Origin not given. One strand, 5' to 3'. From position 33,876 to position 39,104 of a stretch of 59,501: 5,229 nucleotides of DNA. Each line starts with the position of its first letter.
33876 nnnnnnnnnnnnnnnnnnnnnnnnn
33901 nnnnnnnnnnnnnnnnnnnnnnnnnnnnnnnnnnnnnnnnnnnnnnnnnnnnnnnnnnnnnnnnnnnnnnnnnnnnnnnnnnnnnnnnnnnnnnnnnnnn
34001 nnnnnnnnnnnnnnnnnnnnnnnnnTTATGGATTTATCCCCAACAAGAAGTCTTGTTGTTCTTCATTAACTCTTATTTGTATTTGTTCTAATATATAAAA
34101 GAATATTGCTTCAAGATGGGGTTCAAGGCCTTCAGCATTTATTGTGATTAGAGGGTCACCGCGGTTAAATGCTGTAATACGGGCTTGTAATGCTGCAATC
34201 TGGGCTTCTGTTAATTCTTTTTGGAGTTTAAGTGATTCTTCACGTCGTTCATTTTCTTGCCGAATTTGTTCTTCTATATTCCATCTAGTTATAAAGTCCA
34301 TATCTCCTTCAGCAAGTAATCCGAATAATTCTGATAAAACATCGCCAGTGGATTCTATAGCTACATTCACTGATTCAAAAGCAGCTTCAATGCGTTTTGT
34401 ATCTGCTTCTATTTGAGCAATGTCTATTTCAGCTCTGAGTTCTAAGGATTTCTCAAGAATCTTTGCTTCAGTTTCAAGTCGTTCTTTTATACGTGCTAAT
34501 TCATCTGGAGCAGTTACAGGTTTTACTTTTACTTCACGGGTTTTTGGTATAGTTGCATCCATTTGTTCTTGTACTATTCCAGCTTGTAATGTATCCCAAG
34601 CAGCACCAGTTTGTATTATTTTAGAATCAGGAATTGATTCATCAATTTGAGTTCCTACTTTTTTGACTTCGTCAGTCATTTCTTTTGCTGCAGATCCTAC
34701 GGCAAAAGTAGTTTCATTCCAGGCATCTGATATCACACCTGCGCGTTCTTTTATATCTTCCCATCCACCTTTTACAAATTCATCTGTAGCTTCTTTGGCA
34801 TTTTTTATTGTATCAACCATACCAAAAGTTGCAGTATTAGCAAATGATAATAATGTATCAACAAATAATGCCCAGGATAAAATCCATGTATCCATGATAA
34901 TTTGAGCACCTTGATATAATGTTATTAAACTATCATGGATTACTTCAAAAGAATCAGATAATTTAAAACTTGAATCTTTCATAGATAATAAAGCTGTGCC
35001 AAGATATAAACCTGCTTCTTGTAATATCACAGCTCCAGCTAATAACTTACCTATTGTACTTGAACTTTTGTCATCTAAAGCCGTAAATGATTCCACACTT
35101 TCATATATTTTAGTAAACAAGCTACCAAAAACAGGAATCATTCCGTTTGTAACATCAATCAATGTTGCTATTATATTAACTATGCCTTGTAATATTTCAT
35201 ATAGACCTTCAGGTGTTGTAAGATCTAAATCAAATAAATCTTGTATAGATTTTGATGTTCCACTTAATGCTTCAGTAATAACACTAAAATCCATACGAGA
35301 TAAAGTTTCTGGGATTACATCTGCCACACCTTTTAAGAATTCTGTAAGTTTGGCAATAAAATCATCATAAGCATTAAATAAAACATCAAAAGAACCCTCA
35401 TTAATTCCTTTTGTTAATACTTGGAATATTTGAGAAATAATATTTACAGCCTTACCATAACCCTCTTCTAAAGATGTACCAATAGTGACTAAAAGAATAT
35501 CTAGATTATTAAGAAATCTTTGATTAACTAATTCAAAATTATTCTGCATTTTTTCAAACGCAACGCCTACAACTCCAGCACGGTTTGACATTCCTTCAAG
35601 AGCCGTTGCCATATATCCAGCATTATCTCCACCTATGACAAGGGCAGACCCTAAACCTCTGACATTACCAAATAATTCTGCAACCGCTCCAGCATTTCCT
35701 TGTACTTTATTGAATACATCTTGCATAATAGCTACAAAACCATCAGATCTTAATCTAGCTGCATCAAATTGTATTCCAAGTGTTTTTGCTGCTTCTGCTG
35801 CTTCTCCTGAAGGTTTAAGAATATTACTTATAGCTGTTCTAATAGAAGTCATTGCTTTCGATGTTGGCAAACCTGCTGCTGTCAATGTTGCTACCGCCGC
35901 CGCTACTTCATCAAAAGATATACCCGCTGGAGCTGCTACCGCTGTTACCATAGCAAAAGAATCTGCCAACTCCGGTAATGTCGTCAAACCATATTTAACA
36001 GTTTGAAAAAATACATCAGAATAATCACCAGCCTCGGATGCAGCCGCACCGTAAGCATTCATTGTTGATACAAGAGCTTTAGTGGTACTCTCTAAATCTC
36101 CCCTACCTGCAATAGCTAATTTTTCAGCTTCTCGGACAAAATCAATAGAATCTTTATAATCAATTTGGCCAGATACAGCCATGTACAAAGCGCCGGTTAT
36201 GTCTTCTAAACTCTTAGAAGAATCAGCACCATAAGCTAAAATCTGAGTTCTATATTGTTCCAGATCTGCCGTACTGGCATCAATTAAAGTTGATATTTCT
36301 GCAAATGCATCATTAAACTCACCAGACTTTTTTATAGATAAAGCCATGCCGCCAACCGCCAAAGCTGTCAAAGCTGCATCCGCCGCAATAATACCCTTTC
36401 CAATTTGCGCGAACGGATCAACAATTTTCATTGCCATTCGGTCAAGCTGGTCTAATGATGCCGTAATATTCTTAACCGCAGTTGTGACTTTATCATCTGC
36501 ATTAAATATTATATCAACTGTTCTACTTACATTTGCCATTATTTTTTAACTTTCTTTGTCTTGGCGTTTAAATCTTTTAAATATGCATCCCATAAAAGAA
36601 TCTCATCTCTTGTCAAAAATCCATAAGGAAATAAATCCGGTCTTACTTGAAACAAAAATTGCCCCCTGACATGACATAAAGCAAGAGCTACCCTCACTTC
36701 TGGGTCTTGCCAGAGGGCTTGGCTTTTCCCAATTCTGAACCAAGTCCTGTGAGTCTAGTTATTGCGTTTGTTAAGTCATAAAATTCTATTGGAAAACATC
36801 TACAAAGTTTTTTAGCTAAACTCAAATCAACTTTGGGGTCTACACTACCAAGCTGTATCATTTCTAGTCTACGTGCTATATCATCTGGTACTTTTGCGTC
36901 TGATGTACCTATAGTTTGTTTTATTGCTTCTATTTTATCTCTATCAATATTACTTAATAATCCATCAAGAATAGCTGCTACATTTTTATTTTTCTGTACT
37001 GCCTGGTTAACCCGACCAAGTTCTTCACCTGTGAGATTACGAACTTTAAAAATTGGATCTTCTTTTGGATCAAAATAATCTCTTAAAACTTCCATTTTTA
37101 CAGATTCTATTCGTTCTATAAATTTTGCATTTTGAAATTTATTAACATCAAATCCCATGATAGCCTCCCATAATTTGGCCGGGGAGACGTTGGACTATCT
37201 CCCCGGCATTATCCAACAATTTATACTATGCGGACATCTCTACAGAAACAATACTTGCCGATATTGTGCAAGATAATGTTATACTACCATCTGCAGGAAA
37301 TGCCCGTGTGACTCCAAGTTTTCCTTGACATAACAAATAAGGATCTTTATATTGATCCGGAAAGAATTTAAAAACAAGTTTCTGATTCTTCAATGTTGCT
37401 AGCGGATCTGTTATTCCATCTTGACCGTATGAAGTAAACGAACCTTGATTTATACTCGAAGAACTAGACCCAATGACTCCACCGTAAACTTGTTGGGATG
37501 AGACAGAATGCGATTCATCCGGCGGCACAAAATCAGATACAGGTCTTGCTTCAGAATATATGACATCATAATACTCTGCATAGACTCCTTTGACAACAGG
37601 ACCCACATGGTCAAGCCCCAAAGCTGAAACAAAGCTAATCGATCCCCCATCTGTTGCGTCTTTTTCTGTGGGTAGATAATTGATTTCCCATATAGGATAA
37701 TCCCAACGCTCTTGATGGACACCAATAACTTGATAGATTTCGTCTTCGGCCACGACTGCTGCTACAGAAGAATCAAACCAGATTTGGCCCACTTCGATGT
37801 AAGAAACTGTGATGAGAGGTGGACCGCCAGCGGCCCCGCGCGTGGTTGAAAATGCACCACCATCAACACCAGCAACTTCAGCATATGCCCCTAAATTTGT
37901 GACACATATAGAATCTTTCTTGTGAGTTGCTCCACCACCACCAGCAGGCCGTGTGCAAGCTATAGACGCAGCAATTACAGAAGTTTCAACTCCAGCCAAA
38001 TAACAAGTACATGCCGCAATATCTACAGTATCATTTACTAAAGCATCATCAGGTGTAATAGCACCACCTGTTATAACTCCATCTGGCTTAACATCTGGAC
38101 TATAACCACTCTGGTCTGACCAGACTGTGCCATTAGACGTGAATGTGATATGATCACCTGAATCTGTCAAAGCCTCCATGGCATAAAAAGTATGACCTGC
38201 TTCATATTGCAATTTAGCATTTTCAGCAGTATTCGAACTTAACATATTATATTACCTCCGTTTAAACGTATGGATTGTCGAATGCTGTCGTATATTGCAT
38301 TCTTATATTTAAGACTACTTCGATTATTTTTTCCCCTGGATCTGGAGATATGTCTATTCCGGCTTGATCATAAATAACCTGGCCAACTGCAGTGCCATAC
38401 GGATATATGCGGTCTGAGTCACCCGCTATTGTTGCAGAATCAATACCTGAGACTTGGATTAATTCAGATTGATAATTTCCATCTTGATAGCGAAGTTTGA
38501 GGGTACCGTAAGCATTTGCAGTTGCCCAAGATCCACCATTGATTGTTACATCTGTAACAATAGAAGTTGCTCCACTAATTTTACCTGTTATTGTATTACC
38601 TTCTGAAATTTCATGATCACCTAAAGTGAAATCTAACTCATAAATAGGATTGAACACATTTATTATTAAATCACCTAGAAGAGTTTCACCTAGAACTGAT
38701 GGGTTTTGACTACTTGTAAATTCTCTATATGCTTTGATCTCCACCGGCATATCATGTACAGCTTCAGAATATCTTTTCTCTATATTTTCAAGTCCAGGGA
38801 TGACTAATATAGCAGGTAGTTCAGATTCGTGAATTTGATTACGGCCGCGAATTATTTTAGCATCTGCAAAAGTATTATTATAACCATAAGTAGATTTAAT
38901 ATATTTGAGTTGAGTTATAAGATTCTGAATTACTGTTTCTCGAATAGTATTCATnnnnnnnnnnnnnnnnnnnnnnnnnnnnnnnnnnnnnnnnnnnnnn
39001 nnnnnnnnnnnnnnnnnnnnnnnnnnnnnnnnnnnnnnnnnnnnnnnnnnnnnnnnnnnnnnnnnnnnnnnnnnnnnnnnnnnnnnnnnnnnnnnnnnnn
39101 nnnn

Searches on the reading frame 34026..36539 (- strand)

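Call 52: search_protein_families(library=phrogs, max_evalue=0.001, proteins=[window:34026-36539:-])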
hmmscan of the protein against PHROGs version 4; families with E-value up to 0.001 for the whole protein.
window:34026-36539:- (837 aa): 23 families
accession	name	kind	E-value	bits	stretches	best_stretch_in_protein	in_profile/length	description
phrog_991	-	tail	3.3e-59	201.7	1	10-723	217-939/1966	tail length tape measure protein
phrog_1533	-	tail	4.3e-47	161.4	1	16-381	193-572/1688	tail length tape measure protein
phrog_23013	-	tail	2.4e-37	129.2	1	16-379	80-442/1379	tail length tape measure protein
phrog_28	-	tail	4.8e-37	129.1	1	17-379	231-595/1228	tail length tape measure protein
phrog_1272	-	tail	2.4e-36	126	1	24-773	214-961/1606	tail length tape measure protein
phrog_4704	-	tail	7.5e-35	121.7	1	31-382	174-531/625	tail length tape measure protein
phrog_9696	-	tail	7.2e-24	84.6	1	11-347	10-356/1415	tail length tape measure protein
phrog_167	-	tail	2e-23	83.1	1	18-760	216-822/1555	tail length tape measure protein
phrog_5493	-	tail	1.3e-22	81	2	10-280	7-278/1102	tail length tape measure protein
phrog_28775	-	tail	3e-22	79.5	1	68-468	54-448/1303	tail length tape measure protein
phrog_5218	-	unknown function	1.2e-20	74.4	1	16-504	180-592/1599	-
phrog_14441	-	tail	1.3e-18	68.7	1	27-231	33-237/241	tail length tape measure protein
phrog_36688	-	tail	3.2e-17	62.3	1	7-286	6-286/1600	tail length tape measure protein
phrog_58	-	tail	7.4e-15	55.4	1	16-615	274-853/1544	tail length tape measure protein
phrog_16692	-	unknown function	2.7e-11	43.6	1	17-336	124-441/1107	-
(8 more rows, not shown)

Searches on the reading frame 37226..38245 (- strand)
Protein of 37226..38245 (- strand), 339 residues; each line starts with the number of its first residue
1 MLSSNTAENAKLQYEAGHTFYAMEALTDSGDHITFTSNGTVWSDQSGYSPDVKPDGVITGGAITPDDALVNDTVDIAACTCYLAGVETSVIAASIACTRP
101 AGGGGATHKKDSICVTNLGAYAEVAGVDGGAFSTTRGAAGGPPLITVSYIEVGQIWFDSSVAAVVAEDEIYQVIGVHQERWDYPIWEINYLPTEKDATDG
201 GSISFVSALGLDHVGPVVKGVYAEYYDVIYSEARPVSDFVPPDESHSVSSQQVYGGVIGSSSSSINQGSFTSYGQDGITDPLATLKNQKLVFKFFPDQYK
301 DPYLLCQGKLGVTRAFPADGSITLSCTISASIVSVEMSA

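Call 52: search_protein_families(library=phrogs, max_evalue=0.001, proteins=[window:37226-38245:-])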
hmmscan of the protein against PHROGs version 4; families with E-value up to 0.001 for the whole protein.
window:37226-38245:- (339 aa): 1 family
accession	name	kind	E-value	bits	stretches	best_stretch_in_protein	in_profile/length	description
phrog_30644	-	unknown function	8.9e-95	318.5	1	7-338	4-329/330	-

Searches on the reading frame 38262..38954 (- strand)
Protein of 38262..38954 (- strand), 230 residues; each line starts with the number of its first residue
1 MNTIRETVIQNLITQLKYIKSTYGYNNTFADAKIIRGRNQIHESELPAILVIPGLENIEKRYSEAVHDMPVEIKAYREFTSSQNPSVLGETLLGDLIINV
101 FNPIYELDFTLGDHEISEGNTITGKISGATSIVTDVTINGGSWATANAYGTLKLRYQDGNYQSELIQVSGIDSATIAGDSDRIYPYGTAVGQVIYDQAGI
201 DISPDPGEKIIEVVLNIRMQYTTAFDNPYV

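Call 52: search_protein_families(library=phrogs, max_evalue=0.001, proteins=[window:38262-38954:-])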
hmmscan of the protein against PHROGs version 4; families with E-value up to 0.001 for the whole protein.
window:38262-38954:- (230 aa): 1 family
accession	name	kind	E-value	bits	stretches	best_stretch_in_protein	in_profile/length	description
phrog_4204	-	connector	7.7e-05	23.8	1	1-69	1-67/147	tail terminator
